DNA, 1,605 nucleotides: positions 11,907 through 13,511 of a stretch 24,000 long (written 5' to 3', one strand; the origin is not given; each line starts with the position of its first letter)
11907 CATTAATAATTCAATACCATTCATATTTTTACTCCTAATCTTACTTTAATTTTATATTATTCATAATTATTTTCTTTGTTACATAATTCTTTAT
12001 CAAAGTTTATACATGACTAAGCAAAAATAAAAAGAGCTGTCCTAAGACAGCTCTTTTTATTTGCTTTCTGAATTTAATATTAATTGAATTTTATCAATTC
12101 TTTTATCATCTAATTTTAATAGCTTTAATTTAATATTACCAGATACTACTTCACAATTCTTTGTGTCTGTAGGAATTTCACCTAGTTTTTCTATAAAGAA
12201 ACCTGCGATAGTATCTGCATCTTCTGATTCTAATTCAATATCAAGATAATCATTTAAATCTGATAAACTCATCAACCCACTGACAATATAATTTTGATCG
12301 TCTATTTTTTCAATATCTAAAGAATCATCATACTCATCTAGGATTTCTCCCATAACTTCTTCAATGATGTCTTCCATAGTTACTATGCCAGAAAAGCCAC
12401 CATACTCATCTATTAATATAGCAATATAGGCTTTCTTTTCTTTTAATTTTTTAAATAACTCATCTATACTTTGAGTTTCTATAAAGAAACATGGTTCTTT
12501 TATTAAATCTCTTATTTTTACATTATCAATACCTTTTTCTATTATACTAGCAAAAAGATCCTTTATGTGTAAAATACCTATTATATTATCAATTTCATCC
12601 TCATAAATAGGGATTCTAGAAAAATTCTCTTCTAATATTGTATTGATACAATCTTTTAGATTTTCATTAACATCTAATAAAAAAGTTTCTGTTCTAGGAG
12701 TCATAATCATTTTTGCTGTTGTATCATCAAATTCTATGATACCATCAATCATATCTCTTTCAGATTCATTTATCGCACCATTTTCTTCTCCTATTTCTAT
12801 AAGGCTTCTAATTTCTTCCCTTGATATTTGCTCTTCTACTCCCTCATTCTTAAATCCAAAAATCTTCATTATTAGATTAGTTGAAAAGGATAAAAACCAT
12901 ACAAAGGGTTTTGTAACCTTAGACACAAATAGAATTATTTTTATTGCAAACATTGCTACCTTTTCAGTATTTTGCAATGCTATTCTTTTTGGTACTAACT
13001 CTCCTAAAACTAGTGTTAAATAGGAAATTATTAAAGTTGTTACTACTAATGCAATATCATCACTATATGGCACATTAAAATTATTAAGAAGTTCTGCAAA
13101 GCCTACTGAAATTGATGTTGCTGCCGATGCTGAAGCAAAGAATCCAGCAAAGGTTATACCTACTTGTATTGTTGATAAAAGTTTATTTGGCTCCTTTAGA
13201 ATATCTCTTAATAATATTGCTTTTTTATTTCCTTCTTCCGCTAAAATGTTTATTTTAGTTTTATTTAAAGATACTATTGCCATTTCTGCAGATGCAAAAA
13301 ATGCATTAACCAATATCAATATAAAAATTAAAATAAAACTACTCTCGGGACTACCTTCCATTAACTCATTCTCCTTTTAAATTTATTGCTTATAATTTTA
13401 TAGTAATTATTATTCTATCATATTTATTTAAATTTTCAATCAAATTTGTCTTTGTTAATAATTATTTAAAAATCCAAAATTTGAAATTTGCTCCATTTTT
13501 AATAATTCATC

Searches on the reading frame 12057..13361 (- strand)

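Call 79: search_protein_families(library=pfam, proteins=[window:12057-13361:-], max_evalue=0.00001)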
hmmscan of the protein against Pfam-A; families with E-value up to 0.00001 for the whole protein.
window:12057-13361:- (434 aa): 3 families
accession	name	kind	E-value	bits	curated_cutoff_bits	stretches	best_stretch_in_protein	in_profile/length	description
PF01595.25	CNNM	-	1.3e-51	175.2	28.4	1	10-201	1-181/181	Cyclin M transmembrane N-terminal domain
PF03471.22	CorC_HlyC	-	1.4e-20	73.5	27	1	352-429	2-79/81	Transporter associated domain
PF00571.33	CBS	-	7.7e-15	55.4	24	2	225-273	8-55/57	CBS domain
